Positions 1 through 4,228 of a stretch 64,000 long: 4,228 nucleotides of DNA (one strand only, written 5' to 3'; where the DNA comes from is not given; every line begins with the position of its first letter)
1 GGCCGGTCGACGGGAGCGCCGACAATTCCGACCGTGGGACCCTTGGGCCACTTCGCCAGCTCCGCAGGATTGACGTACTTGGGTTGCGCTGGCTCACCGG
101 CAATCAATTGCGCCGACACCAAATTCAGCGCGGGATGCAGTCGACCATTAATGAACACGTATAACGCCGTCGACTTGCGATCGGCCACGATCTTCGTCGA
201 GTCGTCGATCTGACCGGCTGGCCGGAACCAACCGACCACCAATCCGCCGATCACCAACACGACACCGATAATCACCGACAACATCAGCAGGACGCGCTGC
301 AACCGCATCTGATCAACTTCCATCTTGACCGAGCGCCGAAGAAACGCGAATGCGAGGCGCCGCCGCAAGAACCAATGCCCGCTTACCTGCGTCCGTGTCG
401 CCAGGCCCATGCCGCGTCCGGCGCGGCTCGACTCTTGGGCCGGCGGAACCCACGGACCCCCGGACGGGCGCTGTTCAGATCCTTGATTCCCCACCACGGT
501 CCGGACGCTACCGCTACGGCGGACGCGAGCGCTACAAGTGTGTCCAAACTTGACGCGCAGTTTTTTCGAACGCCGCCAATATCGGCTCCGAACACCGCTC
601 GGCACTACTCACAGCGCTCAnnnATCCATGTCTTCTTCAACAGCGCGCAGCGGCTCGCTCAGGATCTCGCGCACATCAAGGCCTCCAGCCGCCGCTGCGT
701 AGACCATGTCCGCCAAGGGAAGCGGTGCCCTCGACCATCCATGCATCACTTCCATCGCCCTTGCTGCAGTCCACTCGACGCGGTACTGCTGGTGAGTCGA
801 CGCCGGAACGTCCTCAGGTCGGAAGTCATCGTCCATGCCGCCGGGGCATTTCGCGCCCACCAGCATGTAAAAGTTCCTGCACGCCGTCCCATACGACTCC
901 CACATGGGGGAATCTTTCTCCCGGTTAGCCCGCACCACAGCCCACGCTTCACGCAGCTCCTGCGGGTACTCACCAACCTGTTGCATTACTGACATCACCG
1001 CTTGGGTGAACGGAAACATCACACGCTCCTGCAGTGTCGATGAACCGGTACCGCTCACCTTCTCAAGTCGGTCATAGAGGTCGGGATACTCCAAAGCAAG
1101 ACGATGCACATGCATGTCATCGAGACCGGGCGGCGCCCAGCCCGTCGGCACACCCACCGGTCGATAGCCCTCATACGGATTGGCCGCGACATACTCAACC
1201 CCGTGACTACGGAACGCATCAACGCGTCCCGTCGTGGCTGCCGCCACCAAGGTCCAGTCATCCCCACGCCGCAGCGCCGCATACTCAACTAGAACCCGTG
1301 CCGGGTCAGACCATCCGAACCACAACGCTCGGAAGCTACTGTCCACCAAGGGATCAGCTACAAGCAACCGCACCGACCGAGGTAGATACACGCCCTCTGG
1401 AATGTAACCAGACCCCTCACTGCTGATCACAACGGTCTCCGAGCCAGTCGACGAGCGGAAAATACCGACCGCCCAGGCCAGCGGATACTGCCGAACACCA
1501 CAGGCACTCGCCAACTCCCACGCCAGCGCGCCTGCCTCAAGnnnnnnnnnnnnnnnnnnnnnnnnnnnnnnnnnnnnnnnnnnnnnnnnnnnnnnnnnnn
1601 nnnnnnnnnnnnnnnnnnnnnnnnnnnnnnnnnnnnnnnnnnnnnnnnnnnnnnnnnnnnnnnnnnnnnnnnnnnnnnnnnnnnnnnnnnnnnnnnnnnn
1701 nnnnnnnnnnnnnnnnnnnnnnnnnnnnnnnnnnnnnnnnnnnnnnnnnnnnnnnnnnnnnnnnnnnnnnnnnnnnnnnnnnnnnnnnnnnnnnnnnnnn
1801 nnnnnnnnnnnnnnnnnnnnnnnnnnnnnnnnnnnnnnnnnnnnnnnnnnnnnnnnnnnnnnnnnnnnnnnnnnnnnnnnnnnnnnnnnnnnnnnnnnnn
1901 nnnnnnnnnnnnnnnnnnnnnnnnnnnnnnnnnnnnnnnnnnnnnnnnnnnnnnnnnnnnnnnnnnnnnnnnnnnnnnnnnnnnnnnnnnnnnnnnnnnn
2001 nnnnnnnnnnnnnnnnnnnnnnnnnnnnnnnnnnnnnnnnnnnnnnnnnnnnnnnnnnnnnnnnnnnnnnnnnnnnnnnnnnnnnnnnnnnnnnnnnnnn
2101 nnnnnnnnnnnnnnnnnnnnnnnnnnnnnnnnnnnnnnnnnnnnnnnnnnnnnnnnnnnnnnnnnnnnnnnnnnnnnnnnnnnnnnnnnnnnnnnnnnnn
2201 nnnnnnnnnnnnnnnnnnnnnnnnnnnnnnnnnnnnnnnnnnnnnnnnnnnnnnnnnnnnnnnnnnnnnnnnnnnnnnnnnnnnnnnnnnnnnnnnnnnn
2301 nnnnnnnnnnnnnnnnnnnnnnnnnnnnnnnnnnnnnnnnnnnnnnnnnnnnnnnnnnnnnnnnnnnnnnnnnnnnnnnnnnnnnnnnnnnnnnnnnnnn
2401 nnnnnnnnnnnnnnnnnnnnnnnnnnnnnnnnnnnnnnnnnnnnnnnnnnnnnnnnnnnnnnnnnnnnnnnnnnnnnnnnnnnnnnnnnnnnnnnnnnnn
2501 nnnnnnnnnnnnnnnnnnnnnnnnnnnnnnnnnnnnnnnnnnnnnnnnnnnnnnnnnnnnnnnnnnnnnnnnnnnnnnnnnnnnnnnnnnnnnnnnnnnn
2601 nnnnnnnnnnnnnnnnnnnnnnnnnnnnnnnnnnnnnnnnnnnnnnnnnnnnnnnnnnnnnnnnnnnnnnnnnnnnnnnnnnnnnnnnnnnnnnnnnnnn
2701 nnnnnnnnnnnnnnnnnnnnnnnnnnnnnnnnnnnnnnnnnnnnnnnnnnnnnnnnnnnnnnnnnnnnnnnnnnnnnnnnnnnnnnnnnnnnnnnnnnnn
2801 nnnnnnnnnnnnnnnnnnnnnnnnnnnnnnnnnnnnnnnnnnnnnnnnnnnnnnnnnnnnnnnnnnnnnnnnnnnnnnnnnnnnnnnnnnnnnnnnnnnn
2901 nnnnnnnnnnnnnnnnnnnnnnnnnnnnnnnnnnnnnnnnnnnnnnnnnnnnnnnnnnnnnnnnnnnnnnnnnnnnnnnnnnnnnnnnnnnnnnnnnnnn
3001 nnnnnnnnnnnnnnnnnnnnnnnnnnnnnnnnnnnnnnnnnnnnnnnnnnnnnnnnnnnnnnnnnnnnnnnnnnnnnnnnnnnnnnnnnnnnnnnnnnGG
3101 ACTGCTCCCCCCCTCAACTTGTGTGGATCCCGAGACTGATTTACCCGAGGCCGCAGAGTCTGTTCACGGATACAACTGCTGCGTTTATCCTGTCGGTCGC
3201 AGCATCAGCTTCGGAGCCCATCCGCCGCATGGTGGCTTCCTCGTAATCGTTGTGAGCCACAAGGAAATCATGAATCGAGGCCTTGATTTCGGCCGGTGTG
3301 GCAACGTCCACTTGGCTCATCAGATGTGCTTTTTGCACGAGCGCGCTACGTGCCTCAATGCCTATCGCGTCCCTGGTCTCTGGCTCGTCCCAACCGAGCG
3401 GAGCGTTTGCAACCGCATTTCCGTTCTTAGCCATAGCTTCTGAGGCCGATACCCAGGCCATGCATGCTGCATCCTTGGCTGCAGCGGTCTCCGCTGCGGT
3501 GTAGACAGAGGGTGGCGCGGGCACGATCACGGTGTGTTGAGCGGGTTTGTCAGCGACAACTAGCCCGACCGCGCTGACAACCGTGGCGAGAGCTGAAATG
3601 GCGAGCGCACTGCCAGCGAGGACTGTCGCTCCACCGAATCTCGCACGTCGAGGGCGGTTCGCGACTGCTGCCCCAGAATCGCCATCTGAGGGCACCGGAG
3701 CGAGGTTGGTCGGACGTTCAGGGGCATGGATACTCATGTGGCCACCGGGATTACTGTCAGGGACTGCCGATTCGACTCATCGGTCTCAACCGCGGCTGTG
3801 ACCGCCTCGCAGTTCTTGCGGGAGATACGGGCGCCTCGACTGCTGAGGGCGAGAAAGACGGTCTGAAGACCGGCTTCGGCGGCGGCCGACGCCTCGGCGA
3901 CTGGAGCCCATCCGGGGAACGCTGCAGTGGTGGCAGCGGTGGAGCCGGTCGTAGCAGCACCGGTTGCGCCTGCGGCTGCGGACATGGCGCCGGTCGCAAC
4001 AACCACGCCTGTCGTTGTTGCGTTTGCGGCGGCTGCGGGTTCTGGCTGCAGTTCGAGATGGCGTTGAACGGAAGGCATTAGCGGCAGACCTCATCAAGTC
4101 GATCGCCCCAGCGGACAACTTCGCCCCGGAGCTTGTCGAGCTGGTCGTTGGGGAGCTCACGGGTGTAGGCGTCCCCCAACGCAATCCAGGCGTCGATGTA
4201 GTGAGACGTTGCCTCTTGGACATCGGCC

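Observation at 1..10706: Non-canonical ESX-1-like accessory operon: eccB directly followed upstream by an espK–(insert)–espL–espB-like series, two YbaB-fold genes, a WXG-like gene and a large linker-rich protein, with no eccA, eccC or esxAB in view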

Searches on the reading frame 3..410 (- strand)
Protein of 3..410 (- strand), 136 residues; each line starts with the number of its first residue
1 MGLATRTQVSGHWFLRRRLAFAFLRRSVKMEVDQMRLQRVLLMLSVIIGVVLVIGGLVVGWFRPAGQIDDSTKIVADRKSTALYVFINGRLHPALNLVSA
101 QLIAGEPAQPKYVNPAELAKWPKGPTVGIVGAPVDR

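Call 107: search_protein_families(library=pfam, proteins=[window:3-410:-], max_evalue=0.01)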
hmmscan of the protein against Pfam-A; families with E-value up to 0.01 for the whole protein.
window:3-410:- (136 aa): 1 family
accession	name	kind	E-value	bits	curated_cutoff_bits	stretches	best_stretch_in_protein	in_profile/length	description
PF05108.18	T7SS_ESX1_EccB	-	2.3e-47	162.2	27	1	2-133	2-132/474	Type VII secretion system ESX-1, transport TM domain B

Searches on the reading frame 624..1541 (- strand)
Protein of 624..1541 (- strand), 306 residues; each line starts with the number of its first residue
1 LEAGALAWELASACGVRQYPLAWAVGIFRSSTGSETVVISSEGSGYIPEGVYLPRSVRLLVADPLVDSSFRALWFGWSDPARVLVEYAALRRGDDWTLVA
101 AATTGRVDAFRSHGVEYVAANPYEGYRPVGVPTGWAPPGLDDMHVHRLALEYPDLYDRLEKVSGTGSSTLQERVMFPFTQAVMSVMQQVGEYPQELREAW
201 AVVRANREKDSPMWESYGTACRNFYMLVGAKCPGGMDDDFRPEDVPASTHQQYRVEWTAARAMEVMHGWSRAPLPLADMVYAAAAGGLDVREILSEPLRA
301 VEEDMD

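Call 49: search_solved_structures(query=A2, max_evalue=10, show_alignments=2)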
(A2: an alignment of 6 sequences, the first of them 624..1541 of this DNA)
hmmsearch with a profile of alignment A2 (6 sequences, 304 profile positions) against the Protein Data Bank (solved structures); distinct sequences matched with E-value up to 10: 1.
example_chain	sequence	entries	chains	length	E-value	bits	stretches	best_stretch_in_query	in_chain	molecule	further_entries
8ako_B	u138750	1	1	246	0.038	16.6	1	10-64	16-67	ESX-1 secretion-associated protein EspK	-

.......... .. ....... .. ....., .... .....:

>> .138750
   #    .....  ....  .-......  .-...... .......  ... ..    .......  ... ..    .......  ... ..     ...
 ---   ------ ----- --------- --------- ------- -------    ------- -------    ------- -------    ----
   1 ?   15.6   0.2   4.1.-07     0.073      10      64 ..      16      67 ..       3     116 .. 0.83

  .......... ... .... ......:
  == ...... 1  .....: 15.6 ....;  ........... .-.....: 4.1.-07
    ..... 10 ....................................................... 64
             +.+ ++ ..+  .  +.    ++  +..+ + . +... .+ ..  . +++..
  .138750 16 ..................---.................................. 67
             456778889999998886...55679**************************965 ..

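Call 54: find_related_loci(query=A2, collection=genome_contigs, flank=10000)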
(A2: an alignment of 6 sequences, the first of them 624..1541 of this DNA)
Query A2 (306 aa) in genome_contigs; peptide patterns used: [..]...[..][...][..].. (x = any residue, [..] = any of these).
152 stretches matched a pattern; 69 encode a relative of the query (tblastn E <= 1e-3); 69 distinct loci.
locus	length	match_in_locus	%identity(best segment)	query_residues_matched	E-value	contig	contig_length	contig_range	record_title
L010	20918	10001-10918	99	1-306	0e+0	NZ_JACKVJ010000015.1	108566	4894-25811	Mycolicibacterium houstonense strain DSM 44676 MHOUDSM44676_contig000023, whole genome shotgun sequence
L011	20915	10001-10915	57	1-306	3e-107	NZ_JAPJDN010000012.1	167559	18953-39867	Mycobacterium pinniadriaticum strain CVI_P3 contig00012, whole genome shotgun sequence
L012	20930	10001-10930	58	1-305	6e-106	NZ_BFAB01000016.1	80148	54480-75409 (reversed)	Mycobacterium sp. MFM001 MFM001000016, whole genome shotgun sequence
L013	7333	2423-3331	51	3-305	5e-85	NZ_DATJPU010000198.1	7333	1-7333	MAG: Mycobacterium sp. isolate SMAG_U14921 k141_467573, whole genome shotgun sequence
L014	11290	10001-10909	51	3-305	3e-81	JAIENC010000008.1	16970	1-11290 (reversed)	MAG: Mycobacteriaceae bacterium isolate co.spades.DASTOOL.1kb_013 c_000000435263, whole genome shotgun sequence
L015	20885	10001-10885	48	3-305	3e-76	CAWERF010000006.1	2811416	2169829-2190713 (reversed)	MAG: uncultured Actinomycetota bacterium isolate MFD05377.bin.1.204 genome assembly, contig: contig_37161, whole genome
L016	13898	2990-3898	44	6-305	1e-71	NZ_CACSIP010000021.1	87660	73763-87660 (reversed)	Mycolicibacterium vanbaalenii isolate BC8_1, whole genome shotgun sequence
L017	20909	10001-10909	43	6-305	7e-70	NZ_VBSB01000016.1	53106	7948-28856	Mycolicibacterium sphagni strain ENV482 MSphagni_S6_L001_R1_001__paired__contig_18, whole genome shotgun sequence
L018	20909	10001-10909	43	6-305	3e-68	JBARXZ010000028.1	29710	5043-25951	MAG: Mycobacterium sp. isolate MFD12220_ilm_asm_bin19 k127_77477, whole genome shotgun sequence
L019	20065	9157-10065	42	6-305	4e-68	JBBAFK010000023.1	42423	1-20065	MAG: Leucobacter sp. isolate SO_2017_LW2_42 scaffold_2034_c1_LW138R_2017, whole genome shotgun sequence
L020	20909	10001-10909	43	6-305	3e-68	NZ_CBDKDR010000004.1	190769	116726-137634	Mycobacterium sp. smrl_JER01 contig_4, whole genome shotgun sequence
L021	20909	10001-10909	43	6-305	3e-68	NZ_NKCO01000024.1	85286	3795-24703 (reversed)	Mycobacterium neumannii strain CECT 8766 NODE_24, whole genome shotgun sequence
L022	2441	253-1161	44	6-305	2e-68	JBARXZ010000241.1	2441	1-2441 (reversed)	MAG: Mycobacterium sp. isolate MFD12220_ilm_asm_bin19 k127_24948, whole genome shotgun sequence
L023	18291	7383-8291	42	6-305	2e-66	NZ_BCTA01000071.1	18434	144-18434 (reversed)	Mycolicibacterium novocastrense strain JCM18114, whole genome shotgun sequence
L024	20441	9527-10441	43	6-305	1e-66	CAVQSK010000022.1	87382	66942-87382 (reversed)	MAG: uncultured Actinomycetota bacterium isolate MFD00072.bin.1.52 genome assembly, contig: contig_5479, whole genome sh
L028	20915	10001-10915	41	6-305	2e-64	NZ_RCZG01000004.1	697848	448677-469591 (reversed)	Mycolicibacterium hodleri strain S5.20 scaffold4.1, whole genome shotgun sequence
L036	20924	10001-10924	42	6-305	3e-59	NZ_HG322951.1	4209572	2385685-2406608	Mycolicibacterium septicum DSM 44393 strain type strain: DSM 44393, whole genome shotgun sequence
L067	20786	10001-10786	28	9-288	4e-10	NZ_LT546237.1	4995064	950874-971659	Mycobacterium interjectum strain ATCC 51457T, whole genome shotgun sequence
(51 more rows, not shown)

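Call 59: find_homologous_proteins(query=window:624-1541:-, max_evalue=0.001)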
Query window:624-1541:- (306 aa): 47 proteins with E <= 0.001 among 5484 candidates.
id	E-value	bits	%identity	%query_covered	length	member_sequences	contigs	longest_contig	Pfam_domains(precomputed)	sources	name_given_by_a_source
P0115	9.4e-110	385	59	95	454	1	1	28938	PF27215.1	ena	-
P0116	9.7e-108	378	58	95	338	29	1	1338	PF27215.1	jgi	jgi:hypothetical protein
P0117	1.0e-107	378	58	95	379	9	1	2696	PF27215.1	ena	-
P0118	6.7e-107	375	57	100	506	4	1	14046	PF27215.1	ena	-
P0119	1.0e-103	365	59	94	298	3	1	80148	PF27215.1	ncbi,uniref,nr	ncbi:hypothetical protein [Mycobacterium sp. MFM001]|uniref:hypothetical protein n=1 Tax=Mycobacteri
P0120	1.6e-102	361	54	99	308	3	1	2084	PF27215.1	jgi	jgi:hypothetical protein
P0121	2.6e-102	360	57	95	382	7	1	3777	PF27215.1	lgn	-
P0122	2.9e-102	360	56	99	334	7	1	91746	PF27215.1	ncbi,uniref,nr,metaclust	ncbi:hypothetical protein [Mycobacterium heckeshornense]|uniref:hypothetical protein n=1 Tax=Mycobac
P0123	1.2e-90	322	54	99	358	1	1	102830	PF27215.1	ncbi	ncbi:hypothetical protein [Mycobacterium haemophilum]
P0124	2.9e-88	314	55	87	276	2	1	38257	PF27215.1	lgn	-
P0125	1.9e-84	302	51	99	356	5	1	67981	PF27215.1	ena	-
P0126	4.8e-84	300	51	99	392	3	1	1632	PF27215.1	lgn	-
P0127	2.4e-82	295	48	99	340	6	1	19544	PF27215.1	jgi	jgi:hypothetical protein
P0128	1.5e-78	282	50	94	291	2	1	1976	PF27215.1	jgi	jgi:hypothetical protein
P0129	1.8e-78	282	51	94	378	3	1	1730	PF27215.1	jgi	jgi:hypothetical protein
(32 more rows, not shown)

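Call 62: search_solved_structures(query=A3, max_evalue=10, show_alignments=1)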
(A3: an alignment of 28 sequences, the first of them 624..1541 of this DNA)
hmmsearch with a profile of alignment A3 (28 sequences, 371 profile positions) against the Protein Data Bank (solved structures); distinct sequences matched with E-value up to 10: 3.
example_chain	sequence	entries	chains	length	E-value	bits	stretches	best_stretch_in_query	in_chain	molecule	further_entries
8p7w_C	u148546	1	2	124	0.34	13.1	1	75-116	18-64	Nanobody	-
8z9y_E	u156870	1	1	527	0.46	12.7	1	269-335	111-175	Protein TIC 56, chloroplastic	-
7nll_A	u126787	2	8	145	2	10.5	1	75-111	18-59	Nanobody Fu2 | Fu2 nanobody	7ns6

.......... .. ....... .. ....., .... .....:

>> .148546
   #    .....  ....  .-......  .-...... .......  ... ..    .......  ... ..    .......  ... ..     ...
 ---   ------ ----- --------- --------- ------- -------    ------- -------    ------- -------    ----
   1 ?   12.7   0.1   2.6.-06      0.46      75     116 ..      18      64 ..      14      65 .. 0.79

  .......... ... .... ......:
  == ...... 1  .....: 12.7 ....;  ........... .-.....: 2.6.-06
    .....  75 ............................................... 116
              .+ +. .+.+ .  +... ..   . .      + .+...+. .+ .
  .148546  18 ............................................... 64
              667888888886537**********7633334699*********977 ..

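Call 70: predict_structure(alignment_id=A3)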
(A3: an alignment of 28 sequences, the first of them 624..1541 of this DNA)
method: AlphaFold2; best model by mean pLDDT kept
length: 306 residues; sequences in the alignment: 28
mean_pLDDT: 94.3   pTM: 0.92
mean pLDDT of the five models: 94.3, 93.8, 93.0, 93.0, 92.7
residues with pLDDT >= 90: 277; 70-90: 25; 50-70: 4; < 50: 0
segments of 3 or more residues with pLDDT < 50: none
pLDDT, mean of each block of 10 residues (from residue 1): 96 95 97 97 95 97 94 94 97 93 96 96 90 93 97 97 96 97 93 94 85 91 94 80 92 96 97 96 97 97 95
secondary structure, 60 per line:
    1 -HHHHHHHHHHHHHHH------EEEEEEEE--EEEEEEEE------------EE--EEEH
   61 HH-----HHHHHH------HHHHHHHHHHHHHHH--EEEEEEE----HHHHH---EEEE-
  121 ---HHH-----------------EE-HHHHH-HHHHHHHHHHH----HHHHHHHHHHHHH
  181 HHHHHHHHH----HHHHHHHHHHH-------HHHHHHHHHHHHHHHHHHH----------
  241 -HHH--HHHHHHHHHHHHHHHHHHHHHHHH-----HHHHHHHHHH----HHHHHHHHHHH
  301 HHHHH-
elements in order: H2-16 E23-30 E33-40 E57-59 H68-73 H80-94 E97-103 H108-112 E116-119 H147-151 H153-163 H168-189 H194-204 H212-230 H247-270 H276-285 H290-305

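Call 74: fold_search(model_id=the predicted structure, library=pdb)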
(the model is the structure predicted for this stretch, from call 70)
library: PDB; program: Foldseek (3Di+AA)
matches with E <= 10: 145; with E <= 0.001: 1
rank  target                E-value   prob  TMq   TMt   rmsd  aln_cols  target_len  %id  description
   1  8ako_B                1.7e-06  1.00  0.53  0.64   7.7       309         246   17  Structure of EspB-EspK complex: the non-identical twin of the PE-PPE-EspG secretion mechanism. (released 2022-12-14)
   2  5imu                  2.5e-03  1.00  0.41  0.54   7.4       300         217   15  A fragment of conserved hypothetical protein Rv3899c (residues 184-410) from Mycobacterium tuberculosis (released 2017-03-08)
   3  4d10_F                7.8e-01  0.08  0.17  0.18  21.3       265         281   10  Crystal structure of the COP9 signalosome (released 2014-07-23)
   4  8dt0_B                1.1e+00  0.06  0.11  0.17  17.1       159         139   18  Scaffolding protein functional sites using deep learning (released 2022-08-10)
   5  8gji_A                1.2e+00  0.15  0.17  0.27  14.9       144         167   13  De novo design of high-affinity protein binders to bioactive helical peptides (released 2024-01-10)
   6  8ax8                  1.6e+00  0.04  0.10  0.17  19.3       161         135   14  Human Apolipoprotein E4 (ApoE4) N-terminal domain (space group P3121) (released 2023-08-02)
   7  8d9o                  1.7e+00  0.04  0.12  0.17  19.4       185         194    8  De Novo Photosynthetic Reaction Center Protein in Apo-State (released 2022-09-28)
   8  9efq_F                2.2e+00  0.04  0.15  0.16  21.1       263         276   11  Cryo-EM structure of COP9 signalosome precatalytic state with neddylated cullin-2 (released 2025-12-03)
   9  4bem_J                2.2e+00  0.02  0.09  0.13  21.3       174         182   12  Crystal structure of the F-type ATP synthase c-ring from Acetobacterium woodii. (released 2014-03-26)
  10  8otz_BO               2.2e+00  0.02  0.11  0.13  23.6       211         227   12  48-nm repeat of the native axonemal doublet microtubule from bovine sperm (released 2023-11-22)
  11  1hzi                  2.3e+00  0.11  0.17  0.34  11.2       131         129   15  INTERLEUKIN-4 MUTANT E9A (released 2001-08-29)
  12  8eoi_H                2.4e+00  0.10  0.13  0.19   8.2       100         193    8  Structure of a human EMC:human Cav1.2 channel complex in GDN detergent (released 2023-05-24)
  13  3ihu_A                2.7e+00  0.03  0.14  0.17  16.4       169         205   19  Crystal structure of DNA binding protein (YP_298823.1) from Ralstonia eutropha JMP134 at 1.92 A resolution (released 2009-08-11)
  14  4o5m_D                2.8e+00  0.05  0.16  0.14  17.2       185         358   12  X-ray Crystal Structure of Isovaleryl-CoA Dehydrogenase from Brucella suis (released 2014-01-01)
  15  9cf8_0                2.8e+00  0.04  0.12  0.17  18.7       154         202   10  Cryo-EM structure of human kidney V-ATPase state 1 (released 2025-08-06)
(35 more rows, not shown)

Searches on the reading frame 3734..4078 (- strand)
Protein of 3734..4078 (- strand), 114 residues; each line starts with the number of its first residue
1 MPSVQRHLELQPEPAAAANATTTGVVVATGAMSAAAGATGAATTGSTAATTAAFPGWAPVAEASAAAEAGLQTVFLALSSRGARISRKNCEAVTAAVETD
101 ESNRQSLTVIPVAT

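Call 4: search_protein_families(library=pfam, proteins=[window:3734-4078:-], max_evalue=0.1)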
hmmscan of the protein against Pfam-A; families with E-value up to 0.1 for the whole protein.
window:3734-4078:- (114 aa): 0 families

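Call 27: search_protein_families(library=ncbifam, proteins=[window:3734-4078:-], max_evalue=0.1)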
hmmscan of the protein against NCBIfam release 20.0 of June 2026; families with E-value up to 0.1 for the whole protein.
window:3734-4078:- (114 aa): 1 family
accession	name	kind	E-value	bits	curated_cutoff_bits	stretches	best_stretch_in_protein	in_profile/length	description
NF005848.0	PRK07764.2-4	equivalog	0.093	11.3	1259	1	14-95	617-701/827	DNA polymerase III subunit gamma and tau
